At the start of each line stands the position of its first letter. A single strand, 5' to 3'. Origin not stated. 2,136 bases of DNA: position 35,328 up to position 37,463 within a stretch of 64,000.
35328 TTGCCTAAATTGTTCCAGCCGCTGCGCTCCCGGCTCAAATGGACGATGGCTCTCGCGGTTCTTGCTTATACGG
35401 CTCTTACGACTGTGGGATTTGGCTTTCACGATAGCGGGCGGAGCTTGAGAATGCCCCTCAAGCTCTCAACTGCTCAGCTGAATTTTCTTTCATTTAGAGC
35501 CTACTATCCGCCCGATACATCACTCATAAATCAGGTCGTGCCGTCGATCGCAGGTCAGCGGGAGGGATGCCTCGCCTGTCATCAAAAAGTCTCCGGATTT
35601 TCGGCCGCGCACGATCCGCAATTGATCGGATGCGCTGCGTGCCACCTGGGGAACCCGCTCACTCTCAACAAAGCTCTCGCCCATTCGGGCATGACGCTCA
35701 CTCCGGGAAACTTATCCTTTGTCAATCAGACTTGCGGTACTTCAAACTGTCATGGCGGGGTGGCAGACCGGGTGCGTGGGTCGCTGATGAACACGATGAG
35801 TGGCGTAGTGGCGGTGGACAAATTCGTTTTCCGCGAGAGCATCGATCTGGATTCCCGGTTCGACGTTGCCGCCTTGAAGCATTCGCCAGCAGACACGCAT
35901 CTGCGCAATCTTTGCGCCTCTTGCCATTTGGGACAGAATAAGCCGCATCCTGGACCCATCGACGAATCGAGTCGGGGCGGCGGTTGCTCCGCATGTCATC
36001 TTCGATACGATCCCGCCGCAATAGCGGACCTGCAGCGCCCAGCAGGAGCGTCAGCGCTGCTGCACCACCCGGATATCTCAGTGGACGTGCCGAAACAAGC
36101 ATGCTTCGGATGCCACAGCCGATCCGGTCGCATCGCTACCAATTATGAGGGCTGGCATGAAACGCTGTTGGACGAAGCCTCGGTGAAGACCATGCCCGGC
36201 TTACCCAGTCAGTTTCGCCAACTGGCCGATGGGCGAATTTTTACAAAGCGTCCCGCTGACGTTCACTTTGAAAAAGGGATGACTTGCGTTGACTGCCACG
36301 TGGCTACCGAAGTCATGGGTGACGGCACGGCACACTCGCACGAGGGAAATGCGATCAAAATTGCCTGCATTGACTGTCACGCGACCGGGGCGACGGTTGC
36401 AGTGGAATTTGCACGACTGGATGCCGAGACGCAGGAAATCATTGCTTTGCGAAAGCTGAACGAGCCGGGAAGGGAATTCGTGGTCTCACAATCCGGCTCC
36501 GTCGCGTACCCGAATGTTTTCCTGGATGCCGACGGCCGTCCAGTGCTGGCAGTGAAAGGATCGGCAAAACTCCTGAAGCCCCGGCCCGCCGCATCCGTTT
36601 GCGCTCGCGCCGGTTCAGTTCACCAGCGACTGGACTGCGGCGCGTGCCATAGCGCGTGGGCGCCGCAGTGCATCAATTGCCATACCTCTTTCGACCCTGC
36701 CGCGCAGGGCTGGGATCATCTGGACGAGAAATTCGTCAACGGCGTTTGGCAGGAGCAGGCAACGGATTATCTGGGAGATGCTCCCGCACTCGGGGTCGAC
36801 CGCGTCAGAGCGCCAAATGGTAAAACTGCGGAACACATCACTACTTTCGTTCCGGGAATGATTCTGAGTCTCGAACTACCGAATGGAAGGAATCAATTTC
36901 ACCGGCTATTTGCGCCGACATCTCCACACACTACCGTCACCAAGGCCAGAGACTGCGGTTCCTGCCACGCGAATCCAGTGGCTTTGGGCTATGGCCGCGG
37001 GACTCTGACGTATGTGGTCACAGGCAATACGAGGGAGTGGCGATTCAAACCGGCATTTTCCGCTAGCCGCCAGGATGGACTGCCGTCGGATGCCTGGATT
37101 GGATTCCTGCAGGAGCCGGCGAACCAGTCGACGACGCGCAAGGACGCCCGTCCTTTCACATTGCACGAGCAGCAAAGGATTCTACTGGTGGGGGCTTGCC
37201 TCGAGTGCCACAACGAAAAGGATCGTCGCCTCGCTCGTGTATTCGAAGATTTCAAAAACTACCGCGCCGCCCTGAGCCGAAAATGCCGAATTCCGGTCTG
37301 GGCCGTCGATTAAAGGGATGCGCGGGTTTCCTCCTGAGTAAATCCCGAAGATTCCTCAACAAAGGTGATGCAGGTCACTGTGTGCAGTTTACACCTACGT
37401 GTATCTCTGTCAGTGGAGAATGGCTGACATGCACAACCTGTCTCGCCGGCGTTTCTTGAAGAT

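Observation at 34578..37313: Single polypeptide combining cytochrome b6, subunit IV and twelve c-type haem sites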

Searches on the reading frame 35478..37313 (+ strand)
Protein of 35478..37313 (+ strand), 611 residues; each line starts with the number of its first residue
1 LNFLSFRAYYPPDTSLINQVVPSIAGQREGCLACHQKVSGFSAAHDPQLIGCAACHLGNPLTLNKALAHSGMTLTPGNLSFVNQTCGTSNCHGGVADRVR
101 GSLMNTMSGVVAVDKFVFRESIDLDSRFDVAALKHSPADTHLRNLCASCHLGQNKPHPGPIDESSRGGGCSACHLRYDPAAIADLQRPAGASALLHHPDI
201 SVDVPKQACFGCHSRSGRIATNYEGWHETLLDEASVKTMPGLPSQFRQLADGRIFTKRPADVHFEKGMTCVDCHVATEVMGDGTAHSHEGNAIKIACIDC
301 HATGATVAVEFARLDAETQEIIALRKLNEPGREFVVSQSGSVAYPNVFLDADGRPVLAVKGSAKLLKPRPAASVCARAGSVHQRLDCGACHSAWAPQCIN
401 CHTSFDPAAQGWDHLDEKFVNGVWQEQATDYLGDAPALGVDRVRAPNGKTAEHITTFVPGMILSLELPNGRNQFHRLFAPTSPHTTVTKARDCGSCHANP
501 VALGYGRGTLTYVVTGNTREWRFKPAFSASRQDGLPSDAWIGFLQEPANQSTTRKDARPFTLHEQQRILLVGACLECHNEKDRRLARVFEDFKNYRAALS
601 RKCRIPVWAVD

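Call 51: search_protein_representatives(protein=window:35478-37313:+)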
Query: 611 residues. Proteins with E-value up to 0.001 (for the whole library): 1099; up to 1e-10: 577; up to 1e-30: 257. The best 150 are listed.
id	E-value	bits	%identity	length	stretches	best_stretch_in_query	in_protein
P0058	5.8e-272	920.1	65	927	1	2-609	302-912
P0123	4.2e-180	616.7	48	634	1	20-608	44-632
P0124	4.1e-177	606.8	46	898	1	2-606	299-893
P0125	2.9e-176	604.0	46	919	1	17-608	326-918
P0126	4.3e-176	603.4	52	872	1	20-609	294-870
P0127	5.7e-175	599.7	46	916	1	21-608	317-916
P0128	1.3e-174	598.6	46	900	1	11-606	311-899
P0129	3.4e-174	597.2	47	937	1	13-610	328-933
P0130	1.9e-171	588.1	43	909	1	2-607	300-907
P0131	7.3e-171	586.2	46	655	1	21-608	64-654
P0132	2.1e-165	568.1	47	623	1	22-604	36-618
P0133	1.2e-163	562.4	45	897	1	22-609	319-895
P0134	1.3e-160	552.3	45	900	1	23-608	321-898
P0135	9.5e-160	549.4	42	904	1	9-611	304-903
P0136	1.8e-157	541.9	47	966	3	19-305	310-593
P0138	2.5e-155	534.9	45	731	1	21-608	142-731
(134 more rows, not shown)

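Call 53: find_encoding_contigs(protein=P0123, flank=8000, max_places=3)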
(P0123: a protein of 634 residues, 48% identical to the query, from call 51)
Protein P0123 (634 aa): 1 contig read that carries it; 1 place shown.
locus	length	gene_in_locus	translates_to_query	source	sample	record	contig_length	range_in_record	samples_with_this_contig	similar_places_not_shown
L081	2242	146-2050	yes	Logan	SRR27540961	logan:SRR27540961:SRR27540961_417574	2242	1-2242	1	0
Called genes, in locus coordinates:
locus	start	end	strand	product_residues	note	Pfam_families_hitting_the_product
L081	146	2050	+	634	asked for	PF14522:Cytochrome_C7 (faint), PF14537:Cytochrom_c3_2 (faint)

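Call 54: find_encoding_contigs(protein=P0138, flank=8000, max_places=3)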
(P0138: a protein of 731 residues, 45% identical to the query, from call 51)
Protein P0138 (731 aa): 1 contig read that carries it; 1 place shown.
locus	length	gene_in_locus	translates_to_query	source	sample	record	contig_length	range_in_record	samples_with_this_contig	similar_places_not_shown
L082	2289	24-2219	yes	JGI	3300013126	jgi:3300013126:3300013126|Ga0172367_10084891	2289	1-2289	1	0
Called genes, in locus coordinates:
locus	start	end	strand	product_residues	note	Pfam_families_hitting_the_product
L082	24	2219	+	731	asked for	PF13435:Cytochrome_C554 (faint), PF14522:Cytochrome_C7 (faint), PF14537:Cytochrom_c3_2 (faint)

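Call 56: predict_structure(alignment_id=A3)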
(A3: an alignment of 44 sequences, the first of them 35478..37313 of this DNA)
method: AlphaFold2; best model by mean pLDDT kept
length: 611 residues; sequences in the alignment: 44
mean_pLDDT: 69.8   pTM: 0.63
mean pLDDT of the five models: 69.8, 62.2, 57.8, 53.6, 50.2
residues with pLDDT >= 90: 62; 70-90: 267; 50-70: 177; < 50: 105
segments of 3 or more residues with pLDDT < 50: 1-9, 39-45, 73-88, 90-101, 103-106, 144-161, 164-171, 213-217, 276-293, 414-417
pLDDT, mean of each block of 10 residues (from residue 1): 43 67 71 64 53 62 65 44 46 45 52 68 69 61 47 39 47 59 59 52 63 50 77 81 76 79 83 53 40 60 81 76 83 84 84 88 82 69 81 70 74 56 69 79 75 79 71 78 75 88 91 90 92 86 88 81 92 86 73 74 83 67
secondary structure, 60 per line:
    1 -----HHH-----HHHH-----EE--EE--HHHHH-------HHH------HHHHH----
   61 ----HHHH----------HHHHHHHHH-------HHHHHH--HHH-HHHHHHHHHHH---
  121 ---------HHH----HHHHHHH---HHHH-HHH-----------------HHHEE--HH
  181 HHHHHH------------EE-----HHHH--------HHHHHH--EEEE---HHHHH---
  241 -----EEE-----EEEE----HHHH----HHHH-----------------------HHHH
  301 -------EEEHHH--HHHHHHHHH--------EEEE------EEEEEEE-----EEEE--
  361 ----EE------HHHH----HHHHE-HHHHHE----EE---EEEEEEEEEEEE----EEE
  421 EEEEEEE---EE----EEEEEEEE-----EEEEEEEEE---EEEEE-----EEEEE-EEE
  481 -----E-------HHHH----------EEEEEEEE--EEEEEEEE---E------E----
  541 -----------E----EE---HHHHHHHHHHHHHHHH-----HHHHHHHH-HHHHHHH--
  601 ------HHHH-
elements in order: H14-17 H31-35 H52-56 H65-68 H79-87 H95-100 H107-117 H137-143 H147-150 H179-186 H206-209 H218-223 E226-229 H233-237 E246-248 E254-257 H262-265 H270-273 H297-300 E308-310 H316-324 E333-336 E343-349 E355-358 H373-376 H381-384 H387-391 E402-413 E418-427 E437-444 E450-458 E462-466 E472-476 E478-480 H494-497 E508-515 E518-525 H562-577 H583-590 H592-598 H607-610

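Call 60: fold_search(model_id=the predicted structure, library=pdb)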
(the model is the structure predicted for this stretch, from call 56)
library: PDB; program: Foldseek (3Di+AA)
matches with E <= 10: 199; with E <= 0.001: 0
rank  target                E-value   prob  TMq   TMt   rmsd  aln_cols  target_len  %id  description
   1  4in1                  5.4e-01  0.08  0.06  0.16  13.1       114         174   12  Structural Basis of Substrate Specificity and Protease Inhibition in Norwalk Virus (released 2013-02-20)
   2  4inh_D                6.1e-01  0.08  0.06  0.16  13.0       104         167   15  Structural Basis of Substrate Specificity and Protease Inhibition in Norwalk Virus (released 2013-02-20)
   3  9dey_D                6.8e-01  0.08  0.05  0.15  13.7       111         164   13  Human norovirus GII.4 Sydney protease (released 2025-02-19)
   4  5ui8_J                8.5e-01  0.02  0.07  0.04  18.5       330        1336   10  structure of sigmaN-holoenzyme (released 2017-02-22)
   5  4in2_A                9.4e-01  0.04  0.05  0.12  14.2       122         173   15  Structural Basis of Substrate Specificity and Protease Inhibition in Norwalk Virus (released 2013-02-20)
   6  8u1v_B                1.0e+00  0.06  0.06  0.15  13.2       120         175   13  Structure of Norovirus (Hu/GII.4/Sydney/NSW0514/2012/AU) protease in the ligand-free state (released 2024-01-31)
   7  2lnc_MODEL_1_A        1.1e+00  0.10  0.06  0.17  12.8       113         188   10  Solution NMR structure of Norwalk virus protease (released 2012-12-26)
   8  9dap                  1.2e+00  0.08  0.06  0.16  13.1       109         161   13  Human norovirus GII.3 protease in complex with rupintrivir (released 2025-02-19)
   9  6w5l_B                1.2e+00  0.06  0.06  0.15  13.3       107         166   16  2.1 A resolution structure of Norovirus 3CL protease in complex with inhibitor 7g (released 2020-09-30)
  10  9dey_A                1.3e+00  0.06  0.06  0.15  13.6       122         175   12  Human norovirus GII.4 Sydney protease (released 2025-02-19)
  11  8u1v_D                1.3e+00  0.05  0.05  0.15  14.0       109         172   13  Structure of Norovirus (Hu/GII.4/Sydney/NSW0514/2012/AU) protease in the ligand-free state (released 2024-01-31)
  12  6w5h_A                1.3e+00  0.04  0.05  0.13  13.5       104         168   16  1.85 A resolution structure of Norovirus 3CL protease in complex with inhibitor 5d (released 2020-09-30)
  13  2fyr                  1.3e+00  0.04  0.06  0.14  14.1       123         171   12  Crystal Structure of Norwalk Virus Protease grown in the presence of AEBSF (released 2006-07-25)
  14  4nt5                  1.4e+00  0.04  0.06  0.22  12.2       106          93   11  Crystal structure of human von Willebrand factor CTCK domain (released 2014-01-01)
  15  9d9y_A                1.5e+00  0.06  0.06  0.16  13.3       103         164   14  Human norovirus GI.1 Norwalk protease in complex with rupintrivir (released 2025-02-19)
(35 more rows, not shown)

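Call 61: search_solved_structures(query=A2, max_evalue=1)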
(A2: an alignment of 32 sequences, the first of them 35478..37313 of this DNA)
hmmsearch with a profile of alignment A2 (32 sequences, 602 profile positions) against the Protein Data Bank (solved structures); distinct sequences matched with E-value up to 1: 25.
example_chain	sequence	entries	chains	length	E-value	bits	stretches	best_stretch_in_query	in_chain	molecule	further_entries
1qdb_A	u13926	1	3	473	0.00021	23.2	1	245-329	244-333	CYTOCHROME C NITRITE REDUCTASE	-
3bng_A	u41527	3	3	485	0.00085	21.2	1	249-329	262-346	Cytochrome c-552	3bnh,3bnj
1fs7_A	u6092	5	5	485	0.00085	21.2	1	249-329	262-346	CYTOCHROME C NITRITE REDUCTASE | Cytochrome c-552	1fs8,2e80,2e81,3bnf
1fs9_A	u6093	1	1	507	0.0011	20.9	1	249-329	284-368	CYTOCHROME C NITRITE REDUCTASE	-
4wjy_A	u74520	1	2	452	0.0038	19.1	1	245-303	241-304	Cytochrome c-552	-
2rf7_A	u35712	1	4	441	0.0041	19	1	245-303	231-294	Cytochrome c-552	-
1gu6_A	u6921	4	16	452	0.0044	18.8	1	245-303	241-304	CYTOCHROME C552 | Cytochrome c-552 | Cytochrome c nitrite reductase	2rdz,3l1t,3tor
3owm_A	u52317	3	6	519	0.031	16.1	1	251-298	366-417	Eight-heme nitrite reductase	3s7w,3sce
3rkh_A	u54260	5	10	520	0.031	16.1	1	251-298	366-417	Eight-heme nitrite reductase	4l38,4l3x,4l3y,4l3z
3uu9_A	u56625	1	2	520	0.031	16.1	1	251-298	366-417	Eight-heme nitrite reductase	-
4q4u_A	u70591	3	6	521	0.031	16.1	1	251-298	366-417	Eight-heme nitrite reductase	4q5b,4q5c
4q0t_A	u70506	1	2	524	0.031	16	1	251-298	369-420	Eight-heme nitrite reductase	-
2zo5_A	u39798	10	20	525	0.031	16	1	251-298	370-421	Eight-heme nitrite reductase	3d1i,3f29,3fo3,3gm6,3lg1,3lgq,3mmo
2ot4_A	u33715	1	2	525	0.032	16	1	251-296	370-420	Eight-heme nitrite reductase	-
6lod_A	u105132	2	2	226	0.033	16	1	200-296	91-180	MULTIHEME_CYTC domain-containing protein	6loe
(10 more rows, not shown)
